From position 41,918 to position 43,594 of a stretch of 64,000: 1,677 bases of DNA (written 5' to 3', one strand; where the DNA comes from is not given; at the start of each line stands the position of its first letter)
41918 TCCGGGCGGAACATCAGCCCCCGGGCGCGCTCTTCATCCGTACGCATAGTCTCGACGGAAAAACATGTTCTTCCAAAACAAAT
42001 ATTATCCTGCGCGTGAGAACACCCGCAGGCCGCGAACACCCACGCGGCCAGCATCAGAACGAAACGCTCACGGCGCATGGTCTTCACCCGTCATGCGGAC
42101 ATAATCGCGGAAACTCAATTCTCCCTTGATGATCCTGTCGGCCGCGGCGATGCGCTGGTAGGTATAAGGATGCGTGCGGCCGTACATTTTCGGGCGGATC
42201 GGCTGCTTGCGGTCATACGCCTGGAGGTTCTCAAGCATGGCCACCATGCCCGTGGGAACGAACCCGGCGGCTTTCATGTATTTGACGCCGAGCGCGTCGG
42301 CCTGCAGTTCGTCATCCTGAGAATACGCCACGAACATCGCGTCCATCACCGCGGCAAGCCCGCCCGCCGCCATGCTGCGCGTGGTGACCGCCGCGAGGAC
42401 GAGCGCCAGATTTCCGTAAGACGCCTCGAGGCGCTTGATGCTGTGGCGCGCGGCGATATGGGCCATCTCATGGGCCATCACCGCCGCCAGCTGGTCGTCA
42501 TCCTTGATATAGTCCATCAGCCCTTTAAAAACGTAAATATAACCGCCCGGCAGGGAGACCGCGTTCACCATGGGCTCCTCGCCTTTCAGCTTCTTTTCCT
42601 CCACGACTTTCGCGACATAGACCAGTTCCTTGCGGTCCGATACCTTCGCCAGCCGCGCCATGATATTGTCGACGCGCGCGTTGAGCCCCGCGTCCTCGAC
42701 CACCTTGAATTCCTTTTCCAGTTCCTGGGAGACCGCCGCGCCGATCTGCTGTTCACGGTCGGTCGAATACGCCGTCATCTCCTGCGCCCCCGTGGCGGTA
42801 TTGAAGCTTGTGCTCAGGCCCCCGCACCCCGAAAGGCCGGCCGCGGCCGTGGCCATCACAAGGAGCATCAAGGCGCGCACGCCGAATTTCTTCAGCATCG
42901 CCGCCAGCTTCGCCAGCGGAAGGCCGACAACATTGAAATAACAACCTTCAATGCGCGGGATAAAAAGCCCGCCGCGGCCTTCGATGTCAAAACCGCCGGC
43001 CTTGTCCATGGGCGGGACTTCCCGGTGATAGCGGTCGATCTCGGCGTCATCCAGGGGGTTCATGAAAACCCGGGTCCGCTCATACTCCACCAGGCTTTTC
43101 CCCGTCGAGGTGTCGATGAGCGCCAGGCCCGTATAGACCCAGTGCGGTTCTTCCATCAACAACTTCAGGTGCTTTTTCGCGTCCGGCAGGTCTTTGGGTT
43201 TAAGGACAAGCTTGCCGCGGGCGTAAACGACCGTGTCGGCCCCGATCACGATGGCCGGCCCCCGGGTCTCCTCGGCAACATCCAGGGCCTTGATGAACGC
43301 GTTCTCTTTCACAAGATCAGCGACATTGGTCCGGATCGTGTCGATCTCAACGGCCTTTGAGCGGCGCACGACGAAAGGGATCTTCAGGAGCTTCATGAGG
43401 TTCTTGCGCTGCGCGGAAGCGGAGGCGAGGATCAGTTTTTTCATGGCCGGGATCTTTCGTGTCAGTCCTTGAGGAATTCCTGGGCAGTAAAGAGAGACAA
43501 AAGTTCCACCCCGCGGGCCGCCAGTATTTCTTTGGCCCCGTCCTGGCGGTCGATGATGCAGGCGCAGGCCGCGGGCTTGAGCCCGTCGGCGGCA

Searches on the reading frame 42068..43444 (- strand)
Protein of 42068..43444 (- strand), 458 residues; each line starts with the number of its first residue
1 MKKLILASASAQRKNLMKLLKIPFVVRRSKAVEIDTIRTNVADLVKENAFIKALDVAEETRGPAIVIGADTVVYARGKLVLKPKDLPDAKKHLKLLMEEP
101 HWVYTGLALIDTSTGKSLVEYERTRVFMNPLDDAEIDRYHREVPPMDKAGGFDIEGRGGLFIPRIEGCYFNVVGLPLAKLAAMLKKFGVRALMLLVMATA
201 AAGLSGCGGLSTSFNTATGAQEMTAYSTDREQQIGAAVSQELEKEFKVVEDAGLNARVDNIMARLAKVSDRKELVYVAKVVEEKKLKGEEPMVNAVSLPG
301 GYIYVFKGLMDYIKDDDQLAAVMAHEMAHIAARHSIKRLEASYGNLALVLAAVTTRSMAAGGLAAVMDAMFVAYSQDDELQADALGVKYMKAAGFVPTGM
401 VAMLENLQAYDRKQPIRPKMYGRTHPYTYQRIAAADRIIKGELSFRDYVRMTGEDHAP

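Call 41: search_protein_families(library=pfam, proteins=[window:42068-43444:-], max_evalue=0.001)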
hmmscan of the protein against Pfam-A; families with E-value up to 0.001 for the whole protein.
window:42068-43444:- (458 aa): 2 families
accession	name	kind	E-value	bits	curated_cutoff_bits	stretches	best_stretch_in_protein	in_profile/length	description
PF02545.19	Maf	-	2.3e-48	164.8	27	1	3-187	1-187/187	Maf-like protein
PF01435.24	Peptidase_M48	-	5.8e-31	108.2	20.3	1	255-437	4-184/186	Peptidase family M48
